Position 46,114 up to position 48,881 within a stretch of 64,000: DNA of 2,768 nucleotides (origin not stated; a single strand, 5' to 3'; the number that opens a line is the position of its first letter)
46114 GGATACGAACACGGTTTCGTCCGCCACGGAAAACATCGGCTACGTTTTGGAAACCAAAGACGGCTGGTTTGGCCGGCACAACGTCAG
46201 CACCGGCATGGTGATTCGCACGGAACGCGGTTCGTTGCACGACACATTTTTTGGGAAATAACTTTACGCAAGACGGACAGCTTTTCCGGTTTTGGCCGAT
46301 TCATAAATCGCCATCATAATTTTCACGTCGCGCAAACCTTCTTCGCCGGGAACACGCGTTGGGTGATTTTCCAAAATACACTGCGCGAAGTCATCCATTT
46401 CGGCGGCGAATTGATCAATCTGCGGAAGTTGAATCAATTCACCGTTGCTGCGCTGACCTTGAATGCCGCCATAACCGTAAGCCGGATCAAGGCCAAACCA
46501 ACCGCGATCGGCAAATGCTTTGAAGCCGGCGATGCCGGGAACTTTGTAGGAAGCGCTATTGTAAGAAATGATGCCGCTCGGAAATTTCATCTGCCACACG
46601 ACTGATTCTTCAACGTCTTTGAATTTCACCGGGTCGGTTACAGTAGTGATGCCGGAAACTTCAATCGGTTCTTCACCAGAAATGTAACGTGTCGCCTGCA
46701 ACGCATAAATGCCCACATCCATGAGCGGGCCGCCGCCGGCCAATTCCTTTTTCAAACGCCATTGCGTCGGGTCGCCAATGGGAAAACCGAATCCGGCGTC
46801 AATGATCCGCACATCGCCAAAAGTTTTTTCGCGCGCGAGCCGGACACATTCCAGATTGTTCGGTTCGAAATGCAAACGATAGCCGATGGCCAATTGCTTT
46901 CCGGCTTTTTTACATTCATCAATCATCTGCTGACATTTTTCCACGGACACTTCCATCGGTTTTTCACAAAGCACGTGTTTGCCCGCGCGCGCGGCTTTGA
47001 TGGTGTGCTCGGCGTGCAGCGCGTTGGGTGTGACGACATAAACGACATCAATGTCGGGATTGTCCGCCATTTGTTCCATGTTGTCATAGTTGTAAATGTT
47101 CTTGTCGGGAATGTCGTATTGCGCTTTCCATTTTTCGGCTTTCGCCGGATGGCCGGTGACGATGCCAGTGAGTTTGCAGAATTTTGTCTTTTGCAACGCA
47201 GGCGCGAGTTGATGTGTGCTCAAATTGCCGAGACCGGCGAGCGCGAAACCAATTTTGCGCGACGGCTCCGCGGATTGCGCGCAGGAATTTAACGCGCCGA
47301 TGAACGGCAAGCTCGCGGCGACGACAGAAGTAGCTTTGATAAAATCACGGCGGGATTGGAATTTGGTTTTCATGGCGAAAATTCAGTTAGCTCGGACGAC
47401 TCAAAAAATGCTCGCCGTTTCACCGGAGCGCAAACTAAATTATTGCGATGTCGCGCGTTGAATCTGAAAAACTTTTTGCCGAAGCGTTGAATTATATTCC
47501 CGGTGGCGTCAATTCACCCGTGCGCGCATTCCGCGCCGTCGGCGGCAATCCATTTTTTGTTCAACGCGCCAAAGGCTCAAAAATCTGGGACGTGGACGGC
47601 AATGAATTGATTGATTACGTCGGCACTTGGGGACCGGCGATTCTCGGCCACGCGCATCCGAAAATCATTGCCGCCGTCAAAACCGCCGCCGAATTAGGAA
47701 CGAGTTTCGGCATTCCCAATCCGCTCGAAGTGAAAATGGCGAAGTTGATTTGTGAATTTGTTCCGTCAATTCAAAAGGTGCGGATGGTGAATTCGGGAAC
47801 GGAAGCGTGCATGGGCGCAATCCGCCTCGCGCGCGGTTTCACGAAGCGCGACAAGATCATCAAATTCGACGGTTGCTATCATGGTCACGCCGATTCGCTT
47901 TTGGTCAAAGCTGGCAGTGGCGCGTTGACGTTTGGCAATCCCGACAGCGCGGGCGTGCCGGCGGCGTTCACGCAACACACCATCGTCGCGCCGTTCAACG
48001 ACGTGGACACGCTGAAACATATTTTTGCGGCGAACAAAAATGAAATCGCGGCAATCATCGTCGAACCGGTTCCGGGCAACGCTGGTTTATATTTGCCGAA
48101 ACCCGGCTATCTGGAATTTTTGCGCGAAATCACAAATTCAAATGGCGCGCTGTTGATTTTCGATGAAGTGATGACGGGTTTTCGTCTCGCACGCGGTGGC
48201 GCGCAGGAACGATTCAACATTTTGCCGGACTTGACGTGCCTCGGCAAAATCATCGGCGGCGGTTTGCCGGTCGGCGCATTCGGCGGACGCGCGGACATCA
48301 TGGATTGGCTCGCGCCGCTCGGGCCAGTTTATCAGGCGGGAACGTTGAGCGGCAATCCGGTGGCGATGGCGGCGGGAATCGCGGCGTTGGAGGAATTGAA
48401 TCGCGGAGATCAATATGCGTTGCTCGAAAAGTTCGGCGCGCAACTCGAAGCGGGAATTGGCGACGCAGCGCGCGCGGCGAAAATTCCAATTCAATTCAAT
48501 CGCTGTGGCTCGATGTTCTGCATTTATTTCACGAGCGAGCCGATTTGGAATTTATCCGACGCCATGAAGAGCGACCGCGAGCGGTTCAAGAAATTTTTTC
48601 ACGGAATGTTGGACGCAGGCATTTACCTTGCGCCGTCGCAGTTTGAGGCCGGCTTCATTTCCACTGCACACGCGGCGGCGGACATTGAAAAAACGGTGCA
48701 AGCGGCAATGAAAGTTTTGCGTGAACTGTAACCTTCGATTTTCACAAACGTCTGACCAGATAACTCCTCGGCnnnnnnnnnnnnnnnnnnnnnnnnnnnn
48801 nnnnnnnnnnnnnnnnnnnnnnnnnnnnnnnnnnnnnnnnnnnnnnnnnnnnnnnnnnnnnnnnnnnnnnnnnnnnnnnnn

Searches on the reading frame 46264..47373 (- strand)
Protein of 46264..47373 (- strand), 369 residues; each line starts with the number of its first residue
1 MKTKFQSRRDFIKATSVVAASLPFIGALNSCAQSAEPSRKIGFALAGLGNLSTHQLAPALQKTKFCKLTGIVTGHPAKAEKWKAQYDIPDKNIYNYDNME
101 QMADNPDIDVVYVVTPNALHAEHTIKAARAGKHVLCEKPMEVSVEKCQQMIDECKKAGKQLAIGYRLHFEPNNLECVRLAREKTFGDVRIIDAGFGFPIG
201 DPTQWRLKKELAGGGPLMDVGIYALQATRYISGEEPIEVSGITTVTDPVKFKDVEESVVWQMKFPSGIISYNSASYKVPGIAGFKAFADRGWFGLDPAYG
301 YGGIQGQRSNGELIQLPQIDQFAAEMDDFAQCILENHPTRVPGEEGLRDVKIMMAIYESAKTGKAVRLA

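Call 28: search_protein_families(library=pfam, proteins=[window:46264-47373:-], max_evalue=0.0001)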
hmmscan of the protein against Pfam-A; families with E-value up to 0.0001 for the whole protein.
window:46264-47373:- (369 aa): 3 families
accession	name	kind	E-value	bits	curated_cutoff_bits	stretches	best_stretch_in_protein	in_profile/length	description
PF01408.29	GFO_IDH_MocA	-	4.8e-31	108.4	24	1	42-165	2-120/120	Oxidoreductase family, NAD-binding Rossmann fold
PF22725.1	GFO_IDH_MocA_C3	-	9e-19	68.1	27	1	178-280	6-108/124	GFO/IDH/MocA C-terminal domain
PF02894.22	GFO_IDH_MocA_C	-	7.3e-17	62.3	22.9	2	186-272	10-100/218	Oxidoreductase family, C-terminal alpha/beta domain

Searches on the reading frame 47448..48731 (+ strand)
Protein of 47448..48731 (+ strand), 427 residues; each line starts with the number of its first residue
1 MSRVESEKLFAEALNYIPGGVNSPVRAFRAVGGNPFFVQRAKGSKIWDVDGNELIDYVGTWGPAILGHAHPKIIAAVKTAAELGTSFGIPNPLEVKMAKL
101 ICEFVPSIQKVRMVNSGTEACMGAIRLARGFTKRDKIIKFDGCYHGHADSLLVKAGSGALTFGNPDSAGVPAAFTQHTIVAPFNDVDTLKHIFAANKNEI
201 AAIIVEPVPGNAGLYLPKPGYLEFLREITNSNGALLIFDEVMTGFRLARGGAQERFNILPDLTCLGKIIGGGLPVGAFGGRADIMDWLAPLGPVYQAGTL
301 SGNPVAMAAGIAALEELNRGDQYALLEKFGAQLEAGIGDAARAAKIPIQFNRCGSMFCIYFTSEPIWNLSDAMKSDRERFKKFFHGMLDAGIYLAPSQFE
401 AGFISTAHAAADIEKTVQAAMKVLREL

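Call 28: search_protein_families(library=pfam, proteins=[window:47448-48731:+], max_evalue=0.0001)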
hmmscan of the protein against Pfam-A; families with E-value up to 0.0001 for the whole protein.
window:47448-48731:+ (427 aa): 1 family
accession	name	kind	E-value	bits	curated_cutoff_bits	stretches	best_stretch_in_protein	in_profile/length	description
PF00202.27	Aminotran_3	-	9.8e-78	262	30.5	1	35-396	10-373/403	Aminotransferase class-III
